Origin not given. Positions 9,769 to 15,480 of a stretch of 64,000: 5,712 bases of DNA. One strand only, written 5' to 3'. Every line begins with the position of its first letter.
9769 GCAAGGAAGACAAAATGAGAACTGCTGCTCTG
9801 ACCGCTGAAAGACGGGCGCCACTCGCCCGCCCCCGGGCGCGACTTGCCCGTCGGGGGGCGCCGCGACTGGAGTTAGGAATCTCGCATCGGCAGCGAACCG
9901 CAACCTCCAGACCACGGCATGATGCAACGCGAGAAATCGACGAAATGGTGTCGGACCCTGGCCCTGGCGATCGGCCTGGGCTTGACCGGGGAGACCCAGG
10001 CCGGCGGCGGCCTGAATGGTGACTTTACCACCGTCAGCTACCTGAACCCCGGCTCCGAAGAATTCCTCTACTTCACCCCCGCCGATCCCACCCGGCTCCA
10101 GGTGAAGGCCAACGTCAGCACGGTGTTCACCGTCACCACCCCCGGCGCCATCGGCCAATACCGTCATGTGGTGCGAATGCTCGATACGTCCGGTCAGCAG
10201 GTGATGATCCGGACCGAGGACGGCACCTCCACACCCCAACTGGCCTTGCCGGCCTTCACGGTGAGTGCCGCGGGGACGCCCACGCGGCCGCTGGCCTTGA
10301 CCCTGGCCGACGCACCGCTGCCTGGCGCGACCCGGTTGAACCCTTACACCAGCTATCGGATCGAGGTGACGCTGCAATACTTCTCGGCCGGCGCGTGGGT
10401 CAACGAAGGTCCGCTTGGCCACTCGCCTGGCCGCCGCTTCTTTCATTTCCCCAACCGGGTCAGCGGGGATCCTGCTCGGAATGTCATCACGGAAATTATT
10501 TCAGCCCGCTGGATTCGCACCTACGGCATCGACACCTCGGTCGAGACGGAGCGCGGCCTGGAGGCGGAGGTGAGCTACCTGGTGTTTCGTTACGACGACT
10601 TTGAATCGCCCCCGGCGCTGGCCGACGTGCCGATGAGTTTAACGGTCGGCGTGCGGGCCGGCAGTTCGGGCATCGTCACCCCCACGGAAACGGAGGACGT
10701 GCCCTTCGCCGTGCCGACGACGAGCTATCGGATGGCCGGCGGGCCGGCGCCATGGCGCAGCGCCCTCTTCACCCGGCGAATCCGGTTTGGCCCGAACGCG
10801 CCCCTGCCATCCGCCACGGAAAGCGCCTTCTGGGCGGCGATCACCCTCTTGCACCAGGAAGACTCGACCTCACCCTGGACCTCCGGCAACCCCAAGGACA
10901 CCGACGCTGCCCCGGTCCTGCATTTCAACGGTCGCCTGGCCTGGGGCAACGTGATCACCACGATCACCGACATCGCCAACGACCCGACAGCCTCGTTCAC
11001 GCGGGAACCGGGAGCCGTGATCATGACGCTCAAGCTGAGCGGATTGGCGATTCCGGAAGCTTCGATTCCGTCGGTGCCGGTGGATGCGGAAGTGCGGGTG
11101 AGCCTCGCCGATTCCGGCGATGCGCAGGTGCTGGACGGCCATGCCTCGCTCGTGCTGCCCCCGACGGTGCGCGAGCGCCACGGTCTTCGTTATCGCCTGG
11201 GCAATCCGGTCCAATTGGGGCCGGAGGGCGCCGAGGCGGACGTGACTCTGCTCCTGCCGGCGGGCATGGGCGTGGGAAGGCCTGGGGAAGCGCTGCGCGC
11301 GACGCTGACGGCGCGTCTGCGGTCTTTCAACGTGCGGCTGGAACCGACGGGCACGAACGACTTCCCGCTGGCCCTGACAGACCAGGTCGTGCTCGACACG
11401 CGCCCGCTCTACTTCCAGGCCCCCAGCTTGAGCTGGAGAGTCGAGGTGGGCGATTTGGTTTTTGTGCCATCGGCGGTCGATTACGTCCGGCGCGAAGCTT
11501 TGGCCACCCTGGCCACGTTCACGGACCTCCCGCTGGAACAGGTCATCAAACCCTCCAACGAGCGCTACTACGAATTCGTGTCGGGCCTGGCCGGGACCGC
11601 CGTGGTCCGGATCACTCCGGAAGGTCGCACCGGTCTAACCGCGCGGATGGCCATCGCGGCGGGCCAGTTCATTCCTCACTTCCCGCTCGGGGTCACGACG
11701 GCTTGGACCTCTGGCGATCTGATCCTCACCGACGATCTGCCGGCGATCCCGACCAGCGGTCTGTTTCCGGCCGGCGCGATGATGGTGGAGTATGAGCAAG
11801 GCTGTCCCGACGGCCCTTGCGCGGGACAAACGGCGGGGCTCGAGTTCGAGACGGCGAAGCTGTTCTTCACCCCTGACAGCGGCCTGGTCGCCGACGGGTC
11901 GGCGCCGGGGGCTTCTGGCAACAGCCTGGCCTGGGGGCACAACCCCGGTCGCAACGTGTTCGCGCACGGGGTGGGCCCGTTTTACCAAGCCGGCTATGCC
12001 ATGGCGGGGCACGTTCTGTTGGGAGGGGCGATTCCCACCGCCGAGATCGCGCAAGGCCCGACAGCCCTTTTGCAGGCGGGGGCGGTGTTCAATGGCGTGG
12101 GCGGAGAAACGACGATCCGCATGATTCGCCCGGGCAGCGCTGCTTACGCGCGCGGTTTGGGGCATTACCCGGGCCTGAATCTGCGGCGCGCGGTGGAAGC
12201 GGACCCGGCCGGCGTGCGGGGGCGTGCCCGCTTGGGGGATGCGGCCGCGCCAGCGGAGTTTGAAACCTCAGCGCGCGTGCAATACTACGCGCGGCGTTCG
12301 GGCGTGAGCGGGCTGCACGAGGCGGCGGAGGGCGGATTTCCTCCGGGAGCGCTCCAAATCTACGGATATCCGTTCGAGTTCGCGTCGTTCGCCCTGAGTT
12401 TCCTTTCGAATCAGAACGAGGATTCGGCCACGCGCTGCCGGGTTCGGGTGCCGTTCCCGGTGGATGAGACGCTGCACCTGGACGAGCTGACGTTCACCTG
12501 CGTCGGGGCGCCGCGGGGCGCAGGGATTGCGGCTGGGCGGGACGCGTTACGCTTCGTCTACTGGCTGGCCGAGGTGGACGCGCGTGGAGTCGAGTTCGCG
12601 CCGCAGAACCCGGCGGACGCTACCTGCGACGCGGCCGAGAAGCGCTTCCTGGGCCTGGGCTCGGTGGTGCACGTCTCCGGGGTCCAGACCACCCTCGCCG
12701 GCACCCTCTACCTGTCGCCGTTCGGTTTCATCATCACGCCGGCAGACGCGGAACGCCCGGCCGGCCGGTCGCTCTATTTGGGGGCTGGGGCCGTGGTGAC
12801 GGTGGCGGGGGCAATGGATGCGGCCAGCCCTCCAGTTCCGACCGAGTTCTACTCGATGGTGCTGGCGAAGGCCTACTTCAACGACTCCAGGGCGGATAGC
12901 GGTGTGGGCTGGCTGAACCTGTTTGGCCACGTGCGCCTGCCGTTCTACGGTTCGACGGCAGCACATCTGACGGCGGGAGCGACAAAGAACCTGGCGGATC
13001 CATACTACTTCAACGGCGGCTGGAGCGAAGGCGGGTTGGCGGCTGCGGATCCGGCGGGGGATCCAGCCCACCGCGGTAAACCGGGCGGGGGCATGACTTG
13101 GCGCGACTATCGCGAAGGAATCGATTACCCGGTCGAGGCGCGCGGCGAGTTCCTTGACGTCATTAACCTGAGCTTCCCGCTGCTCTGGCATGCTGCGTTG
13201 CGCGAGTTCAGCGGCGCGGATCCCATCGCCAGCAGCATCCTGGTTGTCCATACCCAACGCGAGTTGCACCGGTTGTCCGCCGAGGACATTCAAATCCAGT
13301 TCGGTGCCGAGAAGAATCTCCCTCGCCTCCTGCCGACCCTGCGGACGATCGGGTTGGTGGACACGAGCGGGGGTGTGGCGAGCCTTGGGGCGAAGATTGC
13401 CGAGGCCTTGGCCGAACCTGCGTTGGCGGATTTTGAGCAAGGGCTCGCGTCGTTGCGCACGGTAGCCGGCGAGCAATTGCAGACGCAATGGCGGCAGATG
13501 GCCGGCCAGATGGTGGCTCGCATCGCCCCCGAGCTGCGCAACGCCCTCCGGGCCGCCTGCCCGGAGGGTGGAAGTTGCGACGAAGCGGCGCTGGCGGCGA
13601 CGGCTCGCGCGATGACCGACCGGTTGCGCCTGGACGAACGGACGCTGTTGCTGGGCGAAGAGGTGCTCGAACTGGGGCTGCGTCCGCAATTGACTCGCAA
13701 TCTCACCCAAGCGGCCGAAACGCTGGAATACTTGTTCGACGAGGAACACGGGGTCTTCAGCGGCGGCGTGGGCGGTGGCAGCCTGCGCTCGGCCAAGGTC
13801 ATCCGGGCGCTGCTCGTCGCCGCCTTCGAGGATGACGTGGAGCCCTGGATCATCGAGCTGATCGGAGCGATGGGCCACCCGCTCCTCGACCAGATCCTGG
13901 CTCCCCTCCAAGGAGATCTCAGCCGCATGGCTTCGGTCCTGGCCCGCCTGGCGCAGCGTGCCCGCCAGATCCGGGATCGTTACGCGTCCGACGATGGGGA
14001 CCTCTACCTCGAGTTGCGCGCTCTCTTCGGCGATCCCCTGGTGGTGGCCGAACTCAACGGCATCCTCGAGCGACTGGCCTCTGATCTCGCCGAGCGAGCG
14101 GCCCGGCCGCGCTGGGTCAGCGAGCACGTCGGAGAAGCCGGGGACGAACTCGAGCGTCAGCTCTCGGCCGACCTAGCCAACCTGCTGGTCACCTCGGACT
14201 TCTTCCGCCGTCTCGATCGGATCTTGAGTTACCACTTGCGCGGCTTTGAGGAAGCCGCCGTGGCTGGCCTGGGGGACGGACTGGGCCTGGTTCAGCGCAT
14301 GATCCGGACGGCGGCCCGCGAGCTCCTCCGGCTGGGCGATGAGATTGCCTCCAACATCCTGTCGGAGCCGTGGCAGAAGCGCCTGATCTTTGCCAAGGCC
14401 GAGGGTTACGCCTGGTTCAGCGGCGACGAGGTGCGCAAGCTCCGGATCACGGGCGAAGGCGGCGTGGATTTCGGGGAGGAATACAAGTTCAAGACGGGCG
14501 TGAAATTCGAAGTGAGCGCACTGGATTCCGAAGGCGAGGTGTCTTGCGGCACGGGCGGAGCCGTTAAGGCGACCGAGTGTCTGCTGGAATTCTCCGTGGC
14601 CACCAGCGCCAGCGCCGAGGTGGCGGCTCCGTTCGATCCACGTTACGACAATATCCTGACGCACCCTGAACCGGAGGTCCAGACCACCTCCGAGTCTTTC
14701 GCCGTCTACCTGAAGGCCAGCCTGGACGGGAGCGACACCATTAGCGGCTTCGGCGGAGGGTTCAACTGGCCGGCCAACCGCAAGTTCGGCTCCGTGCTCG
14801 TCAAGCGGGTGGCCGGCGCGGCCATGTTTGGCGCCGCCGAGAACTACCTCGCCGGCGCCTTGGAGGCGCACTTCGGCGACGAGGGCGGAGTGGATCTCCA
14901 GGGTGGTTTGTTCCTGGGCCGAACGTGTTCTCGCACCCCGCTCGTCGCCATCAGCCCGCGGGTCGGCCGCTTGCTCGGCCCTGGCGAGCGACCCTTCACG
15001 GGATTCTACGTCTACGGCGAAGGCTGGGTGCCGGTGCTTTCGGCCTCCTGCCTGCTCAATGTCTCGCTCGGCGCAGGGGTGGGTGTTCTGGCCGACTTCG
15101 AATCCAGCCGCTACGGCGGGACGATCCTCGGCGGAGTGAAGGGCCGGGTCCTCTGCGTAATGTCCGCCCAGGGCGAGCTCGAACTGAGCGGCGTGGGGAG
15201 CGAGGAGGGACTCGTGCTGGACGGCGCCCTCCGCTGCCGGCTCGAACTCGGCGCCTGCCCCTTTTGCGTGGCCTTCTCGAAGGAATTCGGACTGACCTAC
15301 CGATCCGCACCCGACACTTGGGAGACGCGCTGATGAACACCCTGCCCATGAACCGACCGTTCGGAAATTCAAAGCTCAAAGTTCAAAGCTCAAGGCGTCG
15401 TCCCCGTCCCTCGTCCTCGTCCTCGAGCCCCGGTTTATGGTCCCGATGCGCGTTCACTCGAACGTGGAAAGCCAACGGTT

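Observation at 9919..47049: Two diverged, convergent copies of a three-gene giant-protein cassette that I cannot assign to any known system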

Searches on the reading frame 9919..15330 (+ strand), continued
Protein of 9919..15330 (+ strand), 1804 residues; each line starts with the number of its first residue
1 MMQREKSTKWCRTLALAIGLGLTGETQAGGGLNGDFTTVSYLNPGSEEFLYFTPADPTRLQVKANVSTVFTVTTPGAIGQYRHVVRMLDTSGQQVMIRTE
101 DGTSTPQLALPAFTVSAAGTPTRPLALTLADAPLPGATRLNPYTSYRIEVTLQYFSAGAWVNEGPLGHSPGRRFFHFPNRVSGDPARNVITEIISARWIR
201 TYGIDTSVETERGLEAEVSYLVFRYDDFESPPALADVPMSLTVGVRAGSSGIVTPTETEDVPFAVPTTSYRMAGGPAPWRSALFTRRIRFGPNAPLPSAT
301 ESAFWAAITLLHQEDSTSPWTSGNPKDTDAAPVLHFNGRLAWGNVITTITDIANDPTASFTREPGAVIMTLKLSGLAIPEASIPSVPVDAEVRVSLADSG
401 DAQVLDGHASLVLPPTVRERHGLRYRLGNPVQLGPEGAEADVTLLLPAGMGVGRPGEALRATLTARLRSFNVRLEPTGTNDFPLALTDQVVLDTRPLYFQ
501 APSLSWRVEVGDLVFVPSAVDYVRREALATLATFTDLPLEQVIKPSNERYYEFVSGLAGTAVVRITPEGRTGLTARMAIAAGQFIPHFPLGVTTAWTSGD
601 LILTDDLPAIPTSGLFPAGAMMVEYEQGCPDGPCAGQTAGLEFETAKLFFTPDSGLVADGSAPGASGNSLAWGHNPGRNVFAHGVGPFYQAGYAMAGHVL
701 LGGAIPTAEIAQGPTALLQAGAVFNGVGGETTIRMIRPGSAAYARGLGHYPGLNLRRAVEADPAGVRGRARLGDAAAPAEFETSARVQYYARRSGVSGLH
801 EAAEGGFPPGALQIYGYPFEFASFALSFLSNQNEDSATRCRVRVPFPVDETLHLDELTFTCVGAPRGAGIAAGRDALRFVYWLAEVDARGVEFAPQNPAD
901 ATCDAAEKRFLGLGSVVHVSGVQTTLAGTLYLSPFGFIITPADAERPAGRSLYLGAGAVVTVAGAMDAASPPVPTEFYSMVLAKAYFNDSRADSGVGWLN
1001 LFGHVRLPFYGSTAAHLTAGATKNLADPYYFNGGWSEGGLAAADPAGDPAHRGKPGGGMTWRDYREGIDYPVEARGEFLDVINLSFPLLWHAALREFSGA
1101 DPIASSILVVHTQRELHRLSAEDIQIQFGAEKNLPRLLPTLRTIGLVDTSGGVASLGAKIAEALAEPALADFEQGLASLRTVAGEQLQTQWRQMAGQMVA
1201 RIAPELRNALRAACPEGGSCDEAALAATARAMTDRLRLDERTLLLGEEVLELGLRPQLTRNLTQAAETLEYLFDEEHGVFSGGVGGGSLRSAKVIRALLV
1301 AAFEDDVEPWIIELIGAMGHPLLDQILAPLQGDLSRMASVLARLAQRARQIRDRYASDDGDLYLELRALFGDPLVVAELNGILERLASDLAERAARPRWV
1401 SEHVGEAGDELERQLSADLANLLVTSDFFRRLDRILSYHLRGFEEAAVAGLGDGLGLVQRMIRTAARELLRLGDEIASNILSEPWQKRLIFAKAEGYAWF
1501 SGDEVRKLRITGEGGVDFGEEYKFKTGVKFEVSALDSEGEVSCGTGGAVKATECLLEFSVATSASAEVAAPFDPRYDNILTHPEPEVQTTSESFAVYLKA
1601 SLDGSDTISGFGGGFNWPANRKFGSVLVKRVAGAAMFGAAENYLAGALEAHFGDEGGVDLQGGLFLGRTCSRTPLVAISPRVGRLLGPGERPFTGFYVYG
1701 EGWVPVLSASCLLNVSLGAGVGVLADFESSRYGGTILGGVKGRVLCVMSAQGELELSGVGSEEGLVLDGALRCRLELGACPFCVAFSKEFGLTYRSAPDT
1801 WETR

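Call 88: search_protein_families(library=padloc, proteins=[window:9919-15330:+], max_evalue=0.01)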
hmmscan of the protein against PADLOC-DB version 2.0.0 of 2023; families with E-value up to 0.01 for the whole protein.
window:9919-15330:+ (1804 aa): 0 families
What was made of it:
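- On Anti-phage defence systems / phage structural proteins: No PADLOC hit (call 88).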

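Call 108: search_protein_families(library=pfam, alignment_id=A4, max_evalue=0.1)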
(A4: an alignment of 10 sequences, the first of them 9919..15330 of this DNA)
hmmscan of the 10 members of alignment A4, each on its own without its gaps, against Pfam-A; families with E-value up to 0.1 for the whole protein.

A. member 1, window:9919-15330:+ (1804 aa): 0 families

B. families by the number of members that match (of 10 scanned): 7 families
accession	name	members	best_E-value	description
PF04513.17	Baculo_PEP_C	3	5.4e-07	Baculovirus polyhedron envelope protein, PEP, C terminus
PF13385.13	Laminin_G_3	1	1.1e-45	Concanavalin A-like lectin/glucanases superfamily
PF02210.31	Laminin_G_2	1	8.7e-10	Laminin G domain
PF01442.23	Apolipoprotein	1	0.00094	Apolipoprotein A1/A4/E domain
PF04286.17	DUF445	1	0.0073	Protein of unknown function (DUF445)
PF04108.17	ATG17_like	1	0.063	Autophagy protein ATG17-like domain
PF23921.1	DUF7260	1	0.082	Domain of unknown function (DUF7260)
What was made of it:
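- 13384..14370 (+): A1 helical region: long helices, apolipoprotein-like composition. An Apolipoprotein hit (1 of 10 members) and Baculo_PEP_C hits (3 of 10) among family members, positions not reported, probably from this region (call 108).
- LamG_3 in one P1 (call 108).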

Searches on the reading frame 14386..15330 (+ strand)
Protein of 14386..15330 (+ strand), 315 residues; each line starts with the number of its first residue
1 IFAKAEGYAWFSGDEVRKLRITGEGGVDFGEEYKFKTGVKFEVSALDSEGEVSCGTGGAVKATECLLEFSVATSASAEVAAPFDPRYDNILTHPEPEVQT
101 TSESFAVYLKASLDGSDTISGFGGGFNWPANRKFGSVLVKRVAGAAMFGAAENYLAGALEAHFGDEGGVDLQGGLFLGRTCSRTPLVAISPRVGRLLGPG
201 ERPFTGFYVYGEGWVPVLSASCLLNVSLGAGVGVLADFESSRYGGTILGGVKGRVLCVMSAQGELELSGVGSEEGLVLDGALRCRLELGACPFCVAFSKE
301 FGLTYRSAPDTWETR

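Call 82: search_solved_structures(query=A10, max_evalue=10)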
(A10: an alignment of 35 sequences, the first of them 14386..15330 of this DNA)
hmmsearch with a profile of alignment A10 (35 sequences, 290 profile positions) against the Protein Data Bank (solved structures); distinct sequences matched with E-value up to 10: 0.
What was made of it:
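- On Type Va autotransporter: The profile search against PDB gave 0 hits at E<=10 (call 82).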

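Call 83: search_protein_families(library=pfam, alignment_id=A10, max_evalue=1)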
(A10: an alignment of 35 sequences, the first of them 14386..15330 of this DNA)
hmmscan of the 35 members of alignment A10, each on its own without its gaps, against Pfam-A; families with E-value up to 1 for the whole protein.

A. member 1, window:14386-15330:+ (315 aa): 0 families

B. families by the number of members that match (of 35 scanned): 3 families
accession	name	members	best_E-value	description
PF04333.18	MlaA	2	0.083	MlaA lipoprotein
PF04357.19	TamB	2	0.12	TamB, inner membrane protein subunit of TAM complex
PF00713.22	Hirudin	1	0.096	Hirudin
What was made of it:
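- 14386..15330 (+): A1 C-terminal Gly/Cys-rich beta domain (about 300 aa), a candidate outer-membrane anchor. No PDB or Pfam match (calls 82, 83).
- On AsmA-like / TamB lipid-transport proteins: TamB appears only at E=0.12 in 2 of 35 C-terminal domains (call 83).
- The C-terminal domain matches no outer-membrane barrel family in Pfam or PDB (calls 82, 83). Faint TamB and MlaA hits occur in 2 of 35 C-terminal domains, E about 0.1 (call 83).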
